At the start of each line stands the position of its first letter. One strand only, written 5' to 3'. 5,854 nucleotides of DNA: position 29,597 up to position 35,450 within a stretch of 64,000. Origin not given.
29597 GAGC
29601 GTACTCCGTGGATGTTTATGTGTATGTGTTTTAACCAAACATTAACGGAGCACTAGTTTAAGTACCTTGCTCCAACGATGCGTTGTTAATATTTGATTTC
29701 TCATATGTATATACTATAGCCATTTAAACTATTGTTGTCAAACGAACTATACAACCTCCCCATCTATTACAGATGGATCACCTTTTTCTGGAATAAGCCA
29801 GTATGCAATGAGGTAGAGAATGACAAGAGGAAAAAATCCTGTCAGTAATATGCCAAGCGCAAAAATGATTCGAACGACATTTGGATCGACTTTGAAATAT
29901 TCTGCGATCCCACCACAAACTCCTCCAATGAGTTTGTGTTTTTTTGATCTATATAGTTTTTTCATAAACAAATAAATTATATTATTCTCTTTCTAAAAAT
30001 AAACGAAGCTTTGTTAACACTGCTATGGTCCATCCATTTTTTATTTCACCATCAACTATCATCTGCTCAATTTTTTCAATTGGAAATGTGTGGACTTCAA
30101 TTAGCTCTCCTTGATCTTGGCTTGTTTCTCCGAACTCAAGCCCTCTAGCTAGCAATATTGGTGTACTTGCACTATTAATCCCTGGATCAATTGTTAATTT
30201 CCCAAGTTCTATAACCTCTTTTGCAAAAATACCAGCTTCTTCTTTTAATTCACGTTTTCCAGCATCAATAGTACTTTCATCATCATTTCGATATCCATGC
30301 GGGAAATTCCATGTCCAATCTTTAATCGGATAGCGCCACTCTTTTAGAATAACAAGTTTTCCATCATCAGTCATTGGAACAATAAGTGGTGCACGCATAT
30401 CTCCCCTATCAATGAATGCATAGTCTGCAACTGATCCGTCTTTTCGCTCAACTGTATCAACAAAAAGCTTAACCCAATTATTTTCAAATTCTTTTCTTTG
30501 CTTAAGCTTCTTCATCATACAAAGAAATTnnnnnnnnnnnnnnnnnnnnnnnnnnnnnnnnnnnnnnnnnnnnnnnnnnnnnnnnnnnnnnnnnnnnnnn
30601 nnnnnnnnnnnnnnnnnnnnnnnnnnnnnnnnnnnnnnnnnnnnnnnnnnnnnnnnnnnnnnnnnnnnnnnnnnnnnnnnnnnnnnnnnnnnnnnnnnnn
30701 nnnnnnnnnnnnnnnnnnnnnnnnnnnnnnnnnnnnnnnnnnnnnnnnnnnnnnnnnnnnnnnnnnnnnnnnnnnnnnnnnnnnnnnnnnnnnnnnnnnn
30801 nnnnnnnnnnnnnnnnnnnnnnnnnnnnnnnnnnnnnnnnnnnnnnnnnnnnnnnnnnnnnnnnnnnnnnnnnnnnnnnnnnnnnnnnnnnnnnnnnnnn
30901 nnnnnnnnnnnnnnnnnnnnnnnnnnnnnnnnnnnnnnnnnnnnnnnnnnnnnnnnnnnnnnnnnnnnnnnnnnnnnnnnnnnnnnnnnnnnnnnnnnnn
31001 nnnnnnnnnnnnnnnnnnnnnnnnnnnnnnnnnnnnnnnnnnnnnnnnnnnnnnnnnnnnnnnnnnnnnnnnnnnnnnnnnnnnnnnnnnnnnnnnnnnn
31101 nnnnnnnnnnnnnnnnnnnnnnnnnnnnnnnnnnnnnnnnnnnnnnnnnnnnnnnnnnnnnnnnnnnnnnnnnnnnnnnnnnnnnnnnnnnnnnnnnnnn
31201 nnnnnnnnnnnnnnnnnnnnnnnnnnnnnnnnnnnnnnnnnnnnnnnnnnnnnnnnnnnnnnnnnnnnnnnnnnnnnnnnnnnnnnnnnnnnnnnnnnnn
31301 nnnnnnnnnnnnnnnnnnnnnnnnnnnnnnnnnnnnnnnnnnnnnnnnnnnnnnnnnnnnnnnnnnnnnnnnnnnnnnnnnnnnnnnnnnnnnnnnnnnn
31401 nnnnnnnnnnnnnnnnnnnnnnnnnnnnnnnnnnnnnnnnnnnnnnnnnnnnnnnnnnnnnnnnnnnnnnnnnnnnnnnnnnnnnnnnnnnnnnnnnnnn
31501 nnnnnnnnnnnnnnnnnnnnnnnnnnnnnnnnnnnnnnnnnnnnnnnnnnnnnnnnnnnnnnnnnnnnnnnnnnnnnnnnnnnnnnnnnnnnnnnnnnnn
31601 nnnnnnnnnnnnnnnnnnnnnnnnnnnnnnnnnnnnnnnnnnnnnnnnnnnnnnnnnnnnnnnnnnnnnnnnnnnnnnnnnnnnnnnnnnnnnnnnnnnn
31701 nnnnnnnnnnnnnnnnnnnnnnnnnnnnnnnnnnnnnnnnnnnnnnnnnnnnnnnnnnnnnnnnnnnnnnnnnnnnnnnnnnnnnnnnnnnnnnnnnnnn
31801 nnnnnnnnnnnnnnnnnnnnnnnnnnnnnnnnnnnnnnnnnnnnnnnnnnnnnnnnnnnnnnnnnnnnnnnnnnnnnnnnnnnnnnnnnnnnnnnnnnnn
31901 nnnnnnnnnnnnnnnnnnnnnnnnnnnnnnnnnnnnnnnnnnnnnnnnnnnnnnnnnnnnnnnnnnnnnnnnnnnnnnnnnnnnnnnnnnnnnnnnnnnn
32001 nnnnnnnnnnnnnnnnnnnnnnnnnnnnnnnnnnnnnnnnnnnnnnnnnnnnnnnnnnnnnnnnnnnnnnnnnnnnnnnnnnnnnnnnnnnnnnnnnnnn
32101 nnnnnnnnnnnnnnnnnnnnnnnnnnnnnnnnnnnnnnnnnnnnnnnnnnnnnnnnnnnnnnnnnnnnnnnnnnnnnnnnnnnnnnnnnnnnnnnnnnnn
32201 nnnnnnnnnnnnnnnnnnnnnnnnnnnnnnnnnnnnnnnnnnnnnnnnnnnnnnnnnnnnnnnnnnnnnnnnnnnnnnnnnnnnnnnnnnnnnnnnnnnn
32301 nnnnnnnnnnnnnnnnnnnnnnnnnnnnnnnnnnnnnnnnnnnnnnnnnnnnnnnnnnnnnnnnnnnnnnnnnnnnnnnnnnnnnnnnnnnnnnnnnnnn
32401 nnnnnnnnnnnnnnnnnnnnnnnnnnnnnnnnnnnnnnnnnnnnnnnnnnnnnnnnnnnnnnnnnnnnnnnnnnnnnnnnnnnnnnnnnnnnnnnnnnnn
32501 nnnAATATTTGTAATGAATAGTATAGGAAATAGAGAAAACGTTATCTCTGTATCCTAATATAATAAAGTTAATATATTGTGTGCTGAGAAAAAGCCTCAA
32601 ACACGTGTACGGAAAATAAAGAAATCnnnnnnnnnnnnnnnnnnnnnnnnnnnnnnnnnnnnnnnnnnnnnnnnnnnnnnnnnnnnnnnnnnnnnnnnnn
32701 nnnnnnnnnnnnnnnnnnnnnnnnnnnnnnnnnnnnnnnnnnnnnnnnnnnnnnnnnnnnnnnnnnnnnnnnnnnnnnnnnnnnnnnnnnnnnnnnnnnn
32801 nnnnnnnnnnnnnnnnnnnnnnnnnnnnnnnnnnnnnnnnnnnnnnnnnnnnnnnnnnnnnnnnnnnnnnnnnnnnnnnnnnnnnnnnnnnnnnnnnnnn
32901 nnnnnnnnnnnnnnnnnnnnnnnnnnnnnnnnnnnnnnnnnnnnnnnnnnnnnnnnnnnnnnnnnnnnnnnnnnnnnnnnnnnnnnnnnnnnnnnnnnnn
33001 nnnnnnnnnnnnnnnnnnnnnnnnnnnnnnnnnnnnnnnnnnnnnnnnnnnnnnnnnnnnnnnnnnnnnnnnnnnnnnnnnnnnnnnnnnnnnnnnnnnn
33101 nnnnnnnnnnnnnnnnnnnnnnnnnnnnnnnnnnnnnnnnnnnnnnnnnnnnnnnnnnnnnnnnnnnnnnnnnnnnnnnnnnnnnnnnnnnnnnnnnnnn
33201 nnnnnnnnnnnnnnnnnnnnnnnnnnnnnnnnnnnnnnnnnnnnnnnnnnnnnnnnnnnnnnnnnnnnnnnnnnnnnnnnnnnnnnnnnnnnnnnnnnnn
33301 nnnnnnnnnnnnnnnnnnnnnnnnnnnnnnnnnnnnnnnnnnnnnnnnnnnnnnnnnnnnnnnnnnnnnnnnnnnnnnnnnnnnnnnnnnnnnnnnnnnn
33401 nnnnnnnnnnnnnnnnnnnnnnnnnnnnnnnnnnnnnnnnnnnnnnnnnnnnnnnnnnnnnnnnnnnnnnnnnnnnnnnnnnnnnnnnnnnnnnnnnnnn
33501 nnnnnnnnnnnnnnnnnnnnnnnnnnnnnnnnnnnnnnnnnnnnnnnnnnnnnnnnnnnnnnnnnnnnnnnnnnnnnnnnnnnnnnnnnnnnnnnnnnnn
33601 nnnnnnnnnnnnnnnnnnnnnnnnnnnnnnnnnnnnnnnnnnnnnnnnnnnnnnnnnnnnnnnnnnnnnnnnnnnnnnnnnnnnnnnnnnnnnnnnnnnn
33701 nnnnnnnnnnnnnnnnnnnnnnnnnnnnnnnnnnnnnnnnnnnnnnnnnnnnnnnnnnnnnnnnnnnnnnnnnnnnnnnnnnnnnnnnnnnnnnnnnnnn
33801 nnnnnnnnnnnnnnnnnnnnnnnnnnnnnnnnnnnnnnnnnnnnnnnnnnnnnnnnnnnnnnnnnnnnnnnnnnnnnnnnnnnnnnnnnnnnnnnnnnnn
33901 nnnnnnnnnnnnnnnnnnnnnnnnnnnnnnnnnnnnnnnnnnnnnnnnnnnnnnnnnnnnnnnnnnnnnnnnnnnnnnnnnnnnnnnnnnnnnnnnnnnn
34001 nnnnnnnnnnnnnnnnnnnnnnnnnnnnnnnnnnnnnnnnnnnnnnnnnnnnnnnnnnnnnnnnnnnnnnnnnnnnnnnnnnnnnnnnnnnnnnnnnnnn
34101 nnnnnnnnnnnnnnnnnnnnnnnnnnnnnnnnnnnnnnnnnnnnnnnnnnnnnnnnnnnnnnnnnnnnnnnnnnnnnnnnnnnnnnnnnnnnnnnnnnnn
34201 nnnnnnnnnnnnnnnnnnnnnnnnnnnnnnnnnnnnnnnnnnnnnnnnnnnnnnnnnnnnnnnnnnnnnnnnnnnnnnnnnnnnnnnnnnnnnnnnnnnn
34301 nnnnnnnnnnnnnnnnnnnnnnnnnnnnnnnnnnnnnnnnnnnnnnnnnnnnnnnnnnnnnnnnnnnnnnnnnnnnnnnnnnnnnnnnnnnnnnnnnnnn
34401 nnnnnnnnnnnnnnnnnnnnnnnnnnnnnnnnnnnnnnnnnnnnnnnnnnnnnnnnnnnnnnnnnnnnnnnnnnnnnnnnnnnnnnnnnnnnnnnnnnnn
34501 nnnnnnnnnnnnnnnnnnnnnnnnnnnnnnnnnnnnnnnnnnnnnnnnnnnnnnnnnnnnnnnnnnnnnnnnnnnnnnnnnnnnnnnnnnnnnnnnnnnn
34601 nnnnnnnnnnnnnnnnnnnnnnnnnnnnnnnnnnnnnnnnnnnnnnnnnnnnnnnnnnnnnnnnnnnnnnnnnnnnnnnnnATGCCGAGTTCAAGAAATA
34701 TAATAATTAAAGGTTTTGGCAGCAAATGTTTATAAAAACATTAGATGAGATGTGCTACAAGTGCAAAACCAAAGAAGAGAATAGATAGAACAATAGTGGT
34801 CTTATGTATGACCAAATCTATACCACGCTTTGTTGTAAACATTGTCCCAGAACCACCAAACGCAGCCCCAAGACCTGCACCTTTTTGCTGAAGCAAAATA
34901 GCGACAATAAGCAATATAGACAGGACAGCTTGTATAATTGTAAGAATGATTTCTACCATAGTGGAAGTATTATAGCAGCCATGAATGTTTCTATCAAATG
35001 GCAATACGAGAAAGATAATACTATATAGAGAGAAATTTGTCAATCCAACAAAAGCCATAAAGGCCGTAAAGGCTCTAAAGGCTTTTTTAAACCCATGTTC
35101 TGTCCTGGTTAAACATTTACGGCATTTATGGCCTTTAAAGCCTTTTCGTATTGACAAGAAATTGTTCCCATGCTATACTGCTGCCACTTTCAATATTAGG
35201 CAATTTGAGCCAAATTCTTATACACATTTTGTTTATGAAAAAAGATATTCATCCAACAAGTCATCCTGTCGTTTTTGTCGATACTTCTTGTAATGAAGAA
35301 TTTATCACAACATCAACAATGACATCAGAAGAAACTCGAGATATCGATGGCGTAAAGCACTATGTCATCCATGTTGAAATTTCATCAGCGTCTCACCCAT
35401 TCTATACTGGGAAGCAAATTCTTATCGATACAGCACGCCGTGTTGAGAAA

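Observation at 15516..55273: Dispersed palindromic repeat family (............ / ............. units, 9-10 bp period) located immediately upstream of housekeeping genes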

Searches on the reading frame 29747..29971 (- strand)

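Call 77: search_protein_families(library=pfam, proteins=[window:29747-29971:-], max_evalue=0.0001)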
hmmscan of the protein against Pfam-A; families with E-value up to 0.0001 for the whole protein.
window:29747-29971:- (74 aa): 1 family
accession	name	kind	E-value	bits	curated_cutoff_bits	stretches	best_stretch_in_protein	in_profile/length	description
PF04024.17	PspC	-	5.8e-24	84.1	25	1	4-63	1-58/58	PspC domain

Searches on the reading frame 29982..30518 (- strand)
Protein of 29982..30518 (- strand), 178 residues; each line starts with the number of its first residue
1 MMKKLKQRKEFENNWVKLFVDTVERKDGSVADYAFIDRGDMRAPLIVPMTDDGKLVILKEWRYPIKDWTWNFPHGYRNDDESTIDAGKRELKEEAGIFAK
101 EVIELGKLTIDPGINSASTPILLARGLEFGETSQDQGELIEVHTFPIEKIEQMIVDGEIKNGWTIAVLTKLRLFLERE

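Call 77: search_protein_families(library=pfam, proteins=[window:29982-30518:-], max_evalue=0.0001)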
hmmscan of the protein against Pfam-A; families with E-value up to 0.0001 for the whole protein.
window:29982-30518:- (178 aa): 1 family
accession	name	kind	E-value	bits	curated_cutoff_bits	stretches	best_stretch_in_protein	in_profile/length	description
PF00293.34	NUDIX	-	3.4e-09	37.3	21.1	1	42-150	4-118/134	NUDIX domain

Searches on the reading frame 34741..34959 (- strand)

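Call 43: search_protein_families(library=pfam, proteins=[window:34741-34959:-])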
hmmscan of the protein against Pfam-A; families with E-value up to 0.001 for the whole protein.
window:34741-34959:- (72 aa): 1 family
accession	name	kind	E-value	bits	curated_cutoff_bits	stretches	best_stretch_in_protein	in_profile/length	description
PF03840.19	SecG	-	8.3e-16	58.3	29.2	1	5-71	1-69/70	Preprotein translocase SecG subunit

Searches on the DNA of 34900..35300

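Call 68: search_rna_families(source=window, start=34900, end=35300, threshold=evalue, max_evalue=1)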
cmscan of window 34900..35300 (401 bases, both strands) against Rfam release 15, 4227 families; matches with E-value up to 1: 1.
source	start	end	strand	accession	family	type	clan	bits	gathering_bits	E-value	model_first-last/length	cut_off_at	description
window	35036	35163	-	RF00885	MIR821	Gene; miRNA;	-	19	249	0.23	1-275/275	no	MIR821 microRNA precursor family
